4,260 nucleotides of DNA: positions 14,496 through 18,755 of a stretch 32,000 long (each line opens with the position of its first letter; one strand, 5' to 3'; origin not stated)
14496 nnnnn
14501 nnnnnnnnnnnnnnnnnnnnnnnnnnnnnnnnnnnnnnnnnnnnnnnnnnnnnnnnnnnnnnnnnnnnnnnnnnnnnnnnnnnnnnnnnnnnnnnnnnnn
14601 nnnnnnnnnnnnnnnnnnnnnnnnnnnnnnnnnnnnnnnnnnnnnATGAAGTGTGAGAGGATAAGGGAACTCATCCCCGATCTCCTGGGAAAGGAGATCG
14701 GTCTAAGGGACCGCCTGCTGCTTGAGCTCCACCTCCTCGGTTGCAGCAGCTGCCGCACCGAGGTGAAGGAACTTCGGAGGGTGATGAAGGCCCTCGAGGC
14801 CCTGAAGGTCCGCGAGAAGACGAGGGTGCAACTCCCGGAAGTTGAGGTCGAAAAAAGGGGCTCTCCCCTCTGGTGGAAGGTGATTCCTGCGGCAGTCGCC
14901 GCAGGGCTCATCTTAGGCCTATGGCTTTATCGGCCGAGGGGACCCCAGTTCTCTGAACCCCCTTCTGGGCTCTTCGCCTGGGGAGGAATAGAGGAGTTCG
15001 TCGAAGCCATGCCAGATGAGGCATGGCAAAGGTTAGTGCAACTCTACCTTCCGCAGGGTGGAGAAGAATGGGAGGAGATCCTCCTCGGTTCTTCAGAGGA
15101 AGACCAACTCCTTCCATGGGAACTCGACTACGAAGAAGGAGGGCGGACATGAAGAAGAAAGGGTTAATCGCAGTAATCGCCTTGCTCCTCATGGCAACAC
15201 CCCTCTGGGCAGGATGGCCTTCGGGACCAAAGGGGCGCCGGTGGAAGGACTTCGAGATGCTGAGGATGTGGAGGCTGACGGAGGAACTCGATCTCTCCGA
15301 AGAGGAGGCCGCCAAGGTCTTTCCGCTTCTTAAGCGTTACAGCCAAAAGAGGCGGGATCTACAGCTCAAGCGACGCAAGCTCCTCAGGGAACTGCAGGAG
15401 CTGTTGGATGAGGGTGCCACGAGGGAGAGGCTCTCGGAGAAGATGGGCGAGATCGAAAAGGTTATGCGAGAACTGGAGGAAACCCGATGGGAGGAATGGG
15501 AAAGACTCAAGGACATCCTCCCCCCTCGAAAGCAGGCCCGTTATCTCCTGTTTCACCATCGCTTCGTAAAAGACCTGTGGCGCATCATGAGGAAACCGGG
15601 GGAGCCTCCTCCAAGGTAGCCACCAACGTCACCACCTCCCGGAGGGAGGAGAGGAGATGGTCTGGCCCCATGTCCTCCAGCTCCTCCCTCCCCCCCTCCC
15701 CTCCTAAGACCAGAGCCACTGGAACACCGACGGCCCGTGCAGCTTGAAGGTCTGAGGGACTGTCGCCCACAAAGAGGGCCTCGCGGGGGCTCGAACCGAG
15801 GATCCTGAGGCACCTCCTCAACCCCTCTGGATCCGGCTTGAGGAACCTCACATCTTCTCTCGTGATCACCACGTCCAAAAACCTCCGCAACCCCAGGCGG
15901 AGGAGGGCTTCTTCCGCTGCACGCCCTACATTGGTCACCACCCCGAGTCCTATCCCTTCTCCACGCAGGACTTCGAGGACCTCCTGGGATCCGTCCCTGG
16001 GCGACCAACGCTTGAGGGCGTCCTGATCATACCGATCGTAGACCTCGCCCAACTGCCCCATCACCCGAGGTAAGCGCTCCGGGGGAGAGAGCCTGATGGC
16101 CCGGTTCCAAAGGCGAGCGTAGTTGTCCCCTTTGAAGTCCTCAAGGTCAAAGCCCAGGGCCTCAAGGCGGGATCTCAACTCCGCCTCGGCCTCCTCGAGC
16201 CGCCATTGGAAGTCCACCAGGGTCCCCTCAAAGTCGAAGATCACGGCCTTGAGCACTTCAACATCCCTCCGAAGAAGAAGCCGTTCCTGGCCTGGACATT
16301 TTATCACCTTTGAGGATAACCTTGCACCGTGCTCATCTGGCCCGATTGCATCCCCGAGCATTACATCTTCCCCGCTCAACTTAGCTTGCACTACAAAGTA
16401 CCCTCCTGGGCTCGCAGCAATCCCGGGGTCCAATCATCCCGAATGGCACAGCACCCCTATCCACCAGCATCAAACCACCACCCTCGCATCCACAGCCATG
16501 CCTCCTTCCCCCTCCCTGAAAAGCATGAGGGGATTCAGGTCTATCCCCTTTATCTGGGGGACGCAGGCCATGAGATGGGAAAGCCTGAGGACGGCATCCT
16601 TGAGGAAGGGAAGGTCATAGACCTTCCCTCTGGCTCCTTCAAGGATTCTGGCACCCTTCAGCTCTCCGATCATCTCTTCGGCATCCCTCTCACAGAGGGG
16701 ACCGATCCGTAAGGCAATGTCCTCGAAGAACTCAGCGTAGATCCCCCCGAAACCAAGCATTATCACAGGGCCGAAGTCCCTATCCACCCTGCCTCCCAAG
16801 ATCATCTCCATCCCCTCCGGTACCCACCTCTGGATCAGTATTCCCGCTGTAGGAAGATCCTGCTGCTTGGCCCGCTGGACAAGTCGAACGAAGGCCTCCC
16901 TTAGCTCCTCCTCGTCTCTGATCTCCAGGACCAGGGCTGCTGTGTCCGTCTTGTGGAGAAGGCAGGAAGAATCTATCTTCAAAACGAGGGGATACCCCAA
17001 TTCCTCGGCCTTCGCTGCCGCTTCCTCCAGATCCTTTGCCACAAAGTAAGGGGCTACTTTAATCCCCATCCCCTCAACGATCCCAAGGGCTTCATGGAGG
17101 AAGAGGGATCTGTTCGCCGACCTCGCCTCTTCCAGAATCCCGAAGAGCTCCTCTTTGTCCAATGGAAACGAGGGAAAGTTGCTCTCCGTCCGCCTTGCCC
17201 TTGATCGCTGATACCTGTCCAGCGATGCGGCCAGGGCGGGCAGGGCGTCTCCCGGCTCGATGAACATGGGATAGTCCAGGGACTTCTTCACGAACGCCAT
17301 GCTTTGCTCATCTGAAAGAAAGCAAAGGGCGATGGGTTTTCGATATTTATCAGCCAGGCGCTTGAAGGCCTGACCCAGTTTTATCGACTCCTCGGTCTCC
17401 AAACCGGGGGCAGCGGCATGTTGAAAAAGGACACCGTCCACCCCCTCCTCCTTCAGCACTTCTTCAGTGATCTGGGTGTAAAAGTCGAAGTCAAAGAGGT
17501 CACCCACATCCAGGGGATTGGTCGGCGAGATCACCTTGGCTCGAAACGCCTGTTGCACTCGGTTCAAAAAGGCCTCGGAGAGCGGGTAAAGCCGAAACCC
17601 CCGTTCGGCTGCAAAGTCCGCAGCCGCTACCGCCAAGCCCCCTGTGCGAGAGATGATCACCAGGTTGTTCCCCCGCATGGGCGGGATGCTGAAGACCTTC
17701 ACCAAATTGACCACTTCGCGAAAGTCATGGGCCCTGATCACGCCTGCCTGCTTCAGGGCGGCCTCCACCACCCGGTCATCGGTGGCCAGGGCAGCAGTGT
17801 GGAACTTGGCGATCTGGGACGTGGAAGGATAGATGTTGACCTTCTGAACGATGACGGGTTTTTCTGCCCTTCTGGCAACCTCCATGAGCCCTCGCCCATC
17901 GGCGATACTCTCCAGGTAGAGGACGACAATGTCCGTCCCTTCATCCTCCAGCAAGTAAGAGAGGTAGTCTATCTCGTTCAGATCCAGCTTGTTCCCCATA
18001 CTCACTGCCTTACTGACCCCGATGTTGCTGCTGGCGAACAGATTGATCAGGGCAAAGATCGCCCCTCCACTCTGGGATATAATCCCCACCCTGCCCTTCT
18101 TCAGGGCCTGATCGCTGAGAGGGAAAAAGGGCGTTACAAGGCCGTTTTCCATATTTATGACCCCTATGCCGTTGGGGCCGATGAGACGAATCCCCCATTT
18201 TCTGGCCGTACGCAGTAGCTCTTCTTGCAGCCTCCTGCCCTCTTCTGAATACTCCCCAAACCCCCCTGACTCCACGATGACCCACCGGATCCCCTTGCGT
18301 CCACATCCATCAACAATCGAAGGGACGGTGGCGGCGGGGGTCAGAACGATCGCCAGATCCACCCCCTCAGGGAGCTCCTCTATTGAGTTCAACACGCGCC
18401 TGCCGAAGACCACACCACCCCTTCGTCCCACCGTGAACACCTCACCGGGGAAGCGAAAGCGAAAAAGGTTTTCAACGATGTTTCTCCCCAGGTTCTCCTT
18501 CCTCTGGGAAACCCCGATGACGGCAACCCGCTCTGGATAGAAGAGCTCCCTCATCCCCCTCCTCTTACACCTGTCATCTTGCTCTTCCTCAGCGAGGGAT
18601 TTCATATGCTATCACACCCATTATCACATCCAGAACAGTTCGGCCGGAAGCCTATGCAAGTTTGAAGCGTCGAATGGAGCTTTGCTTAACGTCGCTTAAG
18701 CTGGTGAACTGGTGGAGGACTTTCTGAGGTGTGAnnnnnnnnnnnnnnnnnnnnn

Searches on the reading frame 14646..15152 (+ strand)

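Call 8: search_protein_families(library=pfam, proteins=[window:14646-15152:+])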
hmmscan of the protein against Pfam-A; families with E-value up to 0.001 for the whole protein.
window:14646-15152:+ (168 aa): 1 family
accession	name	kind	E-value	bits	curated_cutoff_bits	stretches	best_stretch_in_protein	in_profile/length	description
PF13490.11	zf-HC2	-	9.8e-07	29.2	22.2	1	3-37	1-35/35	Putative zinc-finger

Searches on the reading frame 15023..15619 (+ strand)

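Call 8: search_protein_families(library=pfam, proteins=[window:15023-15619:+])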
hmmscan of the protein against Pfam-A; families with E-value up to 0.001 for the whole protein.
window:15023-15619:+ (198 aa): 1 family
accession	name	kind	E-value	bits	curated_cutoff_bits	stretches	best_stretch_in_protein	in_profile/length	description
PF13801.11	Metal_resist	-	1.4e-07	32.1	29.2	1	52-171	4-123/125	Heavy-metal resistance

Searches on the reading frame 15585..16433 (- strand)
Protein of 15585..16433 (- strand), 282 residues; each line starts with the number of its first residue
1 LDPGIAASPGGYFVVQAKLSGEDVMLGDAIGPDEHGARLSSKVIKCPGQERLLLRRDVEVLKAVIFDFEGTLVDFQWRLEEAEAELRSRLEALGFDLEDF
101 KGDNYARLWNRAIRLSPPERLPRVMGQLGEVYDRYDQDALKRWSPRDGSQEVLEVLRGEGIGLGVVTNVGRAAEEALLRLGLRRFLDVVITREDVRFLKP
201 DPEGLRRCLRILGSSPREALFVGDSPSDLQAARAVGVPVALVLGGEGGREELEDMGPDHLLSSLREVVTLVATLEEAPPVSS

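Call 8: search_protein_families(library=pfam, proteins=[window:15585-16433:-])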
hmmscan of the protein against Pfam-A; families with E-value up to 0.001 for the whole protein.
window:15585-16433:- (282 aa): 5 families
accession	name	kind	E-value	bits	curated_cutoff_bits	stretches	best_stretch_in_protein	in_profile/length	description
PF00702.32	Hydrolase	-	4.5e-27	96.1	26.4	1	62-236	2-191/191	haloacid dehalogenase-like hydrolase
PF13419.12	HAD_2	-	5.3e-26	92.2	23.8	1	64-242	1-178/178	Haloacid dehalogenase-like hydrolase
PF13242.12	Hydrolase_like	-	5.2e-13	49.1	22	1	199-266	4-74/75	HAD-hyrolase-like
PF12710.13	HAD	-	1.8e-07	32.2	27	1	64-233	1-189/189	haloacid dehalogenase-like hydrolase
PF13344.12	Hydrolase_6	-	0.00084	19.8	27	0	145-180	15-50/101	Haloacid dehalogenase-like hydrolase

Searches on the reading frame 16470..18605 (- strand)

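Call 9: search_protein_families(library=pfam, proteins=[window:16470-18605:-])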
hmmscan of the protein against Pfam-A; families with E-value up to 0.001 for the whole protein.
window:16470-18605:- (711 aa): 4 families
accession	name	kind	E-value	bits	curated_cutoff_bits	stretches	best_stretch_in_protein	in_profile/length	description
PF13549.11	ATP-grasp_5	-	3.4e-56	190.5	27.6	1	498-711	7-221/221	ATP-grasp domain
PF13607.11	Succ_CoA_lig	-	1.5e-43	148.3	27.4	1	170-305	1-138/138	Succinyl-CoA ligase like flavodoxin domain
PF13380.12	CoA_binding_2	-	1.2e-18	68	22.8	1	26-151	2-115/116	CoA binding domain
PF02629.25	CoA_binding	-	1.2e-08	36.1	22.3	1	24-110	3-92/97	CoA binding domain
